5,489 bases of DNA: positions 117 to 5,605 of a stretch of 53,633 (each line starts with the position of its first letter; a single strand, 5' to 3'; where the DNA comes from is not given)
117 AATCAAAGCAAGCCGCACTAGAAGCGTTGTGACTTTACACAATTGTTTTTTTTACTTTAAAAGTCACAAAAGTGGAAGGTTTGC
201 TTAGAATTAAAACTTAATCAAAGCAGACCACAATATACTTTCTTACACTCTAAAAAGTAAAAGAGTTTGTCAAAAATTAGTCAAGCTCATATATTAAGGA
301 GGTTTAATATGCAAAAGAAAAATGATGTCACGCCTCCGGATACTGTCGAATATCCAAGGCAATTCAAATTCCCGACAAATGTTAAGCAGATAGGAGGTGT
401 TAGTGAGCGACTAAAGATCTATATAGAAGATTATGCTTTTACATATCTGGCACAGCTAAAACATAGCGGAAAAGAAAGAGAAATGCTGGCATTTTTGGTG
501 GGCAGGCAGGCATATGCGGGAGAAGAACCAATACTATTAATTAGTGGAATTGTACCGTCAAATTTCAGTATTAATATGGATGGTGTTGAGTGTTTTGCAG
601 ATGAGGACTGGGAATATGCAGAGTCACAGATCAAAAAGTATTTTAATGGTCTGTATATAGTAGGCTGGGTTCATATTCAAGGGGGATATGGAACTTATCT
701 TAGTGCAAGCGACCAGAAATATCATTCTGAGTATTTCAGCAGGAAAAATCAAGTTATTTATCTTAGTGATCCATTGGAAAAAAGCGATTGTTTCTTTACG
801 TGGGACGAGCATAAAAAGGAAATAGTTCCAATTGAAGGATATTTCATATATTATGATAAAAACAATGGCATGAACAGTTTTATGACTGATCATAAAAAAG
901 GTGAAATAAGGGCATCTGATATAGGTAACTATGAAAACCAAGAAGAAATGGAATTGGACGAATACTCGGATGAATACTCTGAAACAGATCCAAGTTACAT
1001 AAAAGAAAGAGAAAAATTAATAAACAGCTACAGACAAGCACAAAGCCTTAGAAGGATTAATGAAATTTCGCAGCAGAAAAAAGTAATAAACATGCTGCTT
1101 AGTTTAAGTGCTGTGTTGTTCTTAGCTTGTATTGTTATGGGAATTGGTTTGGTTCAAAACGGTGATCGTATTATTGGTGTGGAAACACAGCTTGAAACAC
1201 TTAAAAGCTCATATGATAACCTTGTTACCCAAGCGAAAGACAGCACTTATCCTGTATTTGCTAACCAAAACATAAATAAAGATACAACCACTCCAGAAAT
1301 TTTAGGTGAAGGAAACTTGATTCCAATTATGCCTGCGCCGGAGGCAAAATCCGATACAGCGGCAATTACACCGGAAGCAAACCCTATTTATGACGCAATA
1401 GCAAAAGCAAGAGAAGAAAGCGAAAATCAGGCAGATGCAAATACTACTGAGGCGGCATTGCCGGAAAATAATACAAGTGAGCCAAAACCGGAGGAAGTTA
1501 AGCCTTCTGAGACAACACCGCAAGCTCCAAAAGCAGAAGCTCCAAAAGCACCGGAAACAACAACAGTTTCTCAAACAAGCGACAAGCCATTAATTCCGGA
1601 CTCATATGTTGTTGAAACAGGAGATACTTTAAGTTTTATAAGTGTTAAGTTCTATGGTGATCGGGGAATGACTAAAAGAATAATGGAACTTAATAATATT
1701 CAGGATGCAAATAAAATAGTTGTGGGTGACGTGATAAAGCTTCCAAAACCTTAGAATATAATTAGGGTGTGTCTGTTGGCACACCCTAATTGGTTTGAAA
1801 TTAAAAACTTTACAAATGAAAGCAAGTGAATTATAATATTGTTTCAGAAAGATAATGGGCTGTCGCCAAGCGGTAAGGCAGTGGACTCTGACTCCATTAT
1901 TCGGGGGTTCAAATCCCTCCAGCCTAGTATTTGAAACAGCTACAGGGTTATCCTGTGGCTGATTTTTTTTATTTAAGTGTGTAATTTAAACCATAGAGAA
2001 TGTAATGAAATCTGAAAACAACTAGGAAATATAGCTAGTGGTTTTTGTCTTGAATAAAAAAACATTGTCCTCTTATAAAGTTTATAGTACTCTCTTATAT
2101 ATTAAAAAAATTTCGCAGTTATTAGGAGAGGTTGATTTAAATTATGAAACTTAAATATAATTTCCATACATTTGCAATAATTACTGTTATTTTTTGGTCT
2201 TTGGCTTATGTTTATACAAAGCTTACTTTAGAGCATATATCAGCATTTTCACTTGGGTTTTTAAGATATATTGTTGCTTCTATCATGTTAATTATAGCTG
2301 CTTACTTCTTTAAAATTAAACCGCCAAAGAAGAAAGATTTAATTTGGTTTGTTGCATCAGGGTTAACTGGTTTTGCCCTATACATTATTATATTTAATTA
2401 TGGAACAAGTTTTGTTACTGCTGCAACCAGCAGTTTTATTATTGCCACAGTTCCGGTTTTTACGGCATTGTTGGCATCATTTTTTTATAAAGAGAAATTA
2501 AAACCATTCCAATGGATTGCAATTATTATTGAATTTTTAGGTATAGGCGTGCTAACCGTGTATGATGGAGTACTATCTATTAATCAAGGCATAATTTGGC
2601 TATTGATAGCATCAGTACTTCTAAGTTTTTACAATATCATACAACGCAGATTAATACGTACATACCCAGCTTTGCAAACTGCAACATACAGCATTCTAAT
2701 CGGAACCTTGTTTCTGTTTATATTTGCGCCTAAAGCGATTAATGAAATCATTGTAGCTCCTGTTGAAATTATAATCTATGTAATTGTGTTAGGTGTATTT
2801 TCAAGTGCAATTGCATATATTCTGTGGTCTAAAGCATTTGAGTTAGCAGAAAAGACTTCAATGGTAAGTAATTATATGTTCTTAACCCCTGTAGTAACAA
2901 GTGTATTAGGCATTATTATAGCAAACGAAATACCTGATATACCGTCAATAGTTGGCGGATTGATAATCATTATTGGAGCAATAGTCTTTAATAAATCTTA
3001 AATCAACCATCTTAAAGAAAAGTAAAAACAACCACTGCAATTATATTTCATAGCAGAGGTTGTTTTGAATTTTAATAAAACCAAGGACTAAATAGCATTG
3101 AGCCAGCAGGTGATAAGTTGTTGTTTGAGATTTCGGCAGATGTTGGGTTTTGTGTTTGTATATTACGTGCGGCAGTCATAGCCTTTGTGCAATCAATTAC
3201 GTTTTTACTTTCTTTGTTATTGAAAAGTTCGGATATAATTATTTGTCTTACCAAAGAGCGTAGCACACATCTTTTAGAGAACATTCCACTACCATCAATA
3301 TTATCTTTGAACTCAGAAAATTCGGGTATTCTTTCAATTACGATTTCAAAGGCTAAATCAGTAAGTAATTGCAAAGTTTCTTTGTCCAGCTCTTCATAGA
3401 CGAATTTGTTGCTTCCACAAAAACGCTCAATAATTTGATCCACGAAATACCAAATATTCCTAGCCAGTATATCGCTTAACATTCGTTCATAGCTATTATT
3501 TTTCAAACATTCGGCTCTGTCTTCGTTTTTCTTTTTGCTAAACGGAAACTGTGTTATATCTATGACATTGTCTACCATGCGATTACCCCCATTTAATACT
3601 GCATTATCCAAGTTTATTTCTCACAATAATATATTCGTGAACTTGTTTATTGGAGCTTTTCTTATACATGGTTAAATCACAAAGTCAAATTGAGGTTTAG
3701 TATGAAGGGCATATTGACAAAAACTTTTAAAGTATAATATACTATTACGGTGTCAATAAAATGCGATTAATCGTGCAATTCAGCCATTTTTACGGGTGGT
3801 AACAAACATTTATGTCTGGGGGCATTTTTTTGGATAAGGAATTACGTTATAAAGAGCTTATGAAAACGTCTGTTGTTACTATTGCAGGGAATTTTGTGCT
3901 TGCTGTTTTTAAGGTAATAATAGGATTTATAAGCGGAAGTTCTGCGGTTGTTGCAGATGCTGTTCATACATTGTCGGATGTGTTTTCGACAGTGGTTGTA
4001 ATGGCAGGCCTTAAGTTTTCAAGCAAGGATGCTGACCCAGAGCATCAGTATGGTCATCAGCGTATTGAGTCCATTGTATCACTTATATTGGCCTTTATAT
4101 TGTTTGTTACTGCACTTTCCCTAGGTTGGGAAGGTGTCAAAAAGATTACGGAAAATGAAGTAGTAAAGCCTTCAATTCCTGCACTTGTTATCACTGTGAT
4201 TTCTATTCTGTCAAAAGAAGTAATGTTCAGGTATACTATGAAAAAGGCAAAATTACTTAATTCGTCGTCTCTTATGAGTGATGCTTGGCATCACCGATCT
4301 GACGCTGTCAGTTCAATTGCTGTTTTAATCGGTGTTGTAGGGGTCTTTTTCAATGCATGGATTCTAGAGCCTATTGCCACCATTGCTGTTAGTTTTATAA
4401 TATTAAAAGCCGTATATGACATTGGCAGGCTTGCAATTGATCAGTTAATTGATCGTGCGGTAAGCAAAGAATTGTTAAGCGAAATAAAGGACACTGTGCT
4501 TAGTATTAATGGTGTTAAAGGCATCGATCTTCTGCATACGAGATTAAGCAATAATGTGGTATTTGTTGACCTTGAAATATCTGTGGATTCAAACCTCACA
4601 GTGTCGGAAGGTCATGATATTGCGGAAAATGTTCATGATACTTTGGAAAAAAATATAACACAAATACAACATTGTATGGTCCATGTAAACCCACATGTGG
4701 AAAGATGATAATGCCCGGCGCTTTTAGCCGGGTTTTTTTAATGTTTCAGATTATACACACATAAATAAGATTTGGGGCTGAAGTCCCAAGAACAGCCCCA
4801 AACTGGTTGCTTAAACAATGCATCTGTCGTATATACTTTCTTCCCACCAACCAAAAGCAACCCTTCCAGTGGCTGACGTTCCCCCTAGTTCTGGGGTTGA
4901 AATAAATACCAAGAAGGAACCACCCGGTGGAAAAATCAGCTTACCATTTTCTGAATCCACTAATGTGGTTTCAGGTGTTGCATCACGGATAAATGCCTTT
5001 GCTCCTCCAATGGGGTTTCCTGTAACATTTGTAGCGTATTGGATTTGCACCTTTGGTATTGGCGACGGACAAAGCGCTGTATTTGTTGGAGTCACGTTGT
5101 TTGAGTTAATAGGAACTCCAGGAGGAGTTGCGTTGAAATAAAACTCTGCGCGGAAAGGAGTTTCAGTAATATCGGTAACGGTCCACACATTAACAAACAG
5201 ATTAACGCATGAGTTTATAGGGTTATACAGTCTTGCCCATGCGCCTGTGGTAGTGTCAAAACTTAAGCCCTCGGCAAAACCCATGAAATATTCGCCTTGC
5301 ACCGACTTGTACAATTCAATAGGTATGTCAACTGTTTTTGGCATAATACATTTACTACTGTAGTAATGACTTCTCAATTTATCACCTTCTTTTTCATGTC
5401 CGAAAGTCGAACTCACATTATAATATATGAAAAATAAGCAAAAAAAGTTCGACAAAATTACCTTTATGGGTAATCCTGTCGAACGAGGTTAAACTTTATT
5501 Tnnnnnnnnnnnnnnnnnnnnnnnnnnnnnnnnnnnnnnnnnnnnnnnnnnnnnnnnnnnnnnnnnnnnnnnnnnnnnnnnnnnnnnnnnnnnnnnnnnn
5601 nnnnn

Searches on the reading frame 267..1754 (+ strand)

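Call 44: search_protein_families(library=pfam, proteins=[window:267-1754:+], max_evalue=0.001)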
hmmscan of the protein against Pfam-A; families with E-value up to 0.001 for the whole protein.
window:267-1754:+ (495 aa): 1 family
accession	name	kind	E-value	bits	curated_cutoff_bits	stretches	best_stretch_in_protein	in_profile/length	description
PF01476.26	LysM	-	4e-11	43.1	20.9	1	447-493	1-43/43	LysM domain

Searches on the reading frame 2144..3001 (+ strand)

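Call 44: search_protein_families(library=pfam, proteins=[window:2144-3001:+], max_evalue=0.001)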
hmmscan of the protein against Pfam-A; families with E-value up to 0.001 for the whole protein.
window:2144-3001:+ (285 aa): 2 families
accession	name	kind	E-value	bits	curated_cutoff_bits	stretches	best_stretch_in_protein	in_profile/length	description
PF00892.27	EamA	-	2.7e-46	157.6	28.2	2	10-138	6-134/135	EamA-like transporter family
PF16913.11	PUNUT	-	0.00024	20.9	30.6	1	77-140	84-147/321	Purine nucleobase transmembrane transport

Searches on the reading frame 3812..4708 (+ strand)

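Call 44: search_protein_families(library=pfam, proteins=[window:3812-4708:+], max_evalue=0.001)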
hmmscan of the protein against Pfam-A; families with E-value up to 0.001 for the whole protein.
window:3812-4708:+ (298 aa): 2 families
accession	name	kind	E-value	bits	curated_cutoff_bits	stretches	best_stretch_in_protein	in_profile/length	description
PF01545.26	Cation_efflux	-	6.1e-48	163.7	26.6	1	21-212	2-197/198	Cation efflux family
PF16916.11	ZT_dimer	-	8.1e-23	80.7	26.7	1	218-295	2-78/78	Dimerisation domain of Zinc Transporter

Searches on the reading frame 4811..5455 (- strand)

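Call 44: search_protein_families(library=pfam, proteins=[window:4811-5455:-], max_evalue=0.001)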
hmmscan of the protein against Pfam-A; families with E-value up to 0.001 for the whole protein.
window:4811-5455:- (214 aa): 1 family
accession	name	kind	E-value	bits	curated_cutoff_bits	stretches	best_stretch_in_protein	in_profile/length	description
PF19640.4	DUF6143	-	4.7e-50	170.5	27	1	40-208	14-180/182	Family of unknown function (DUF6143)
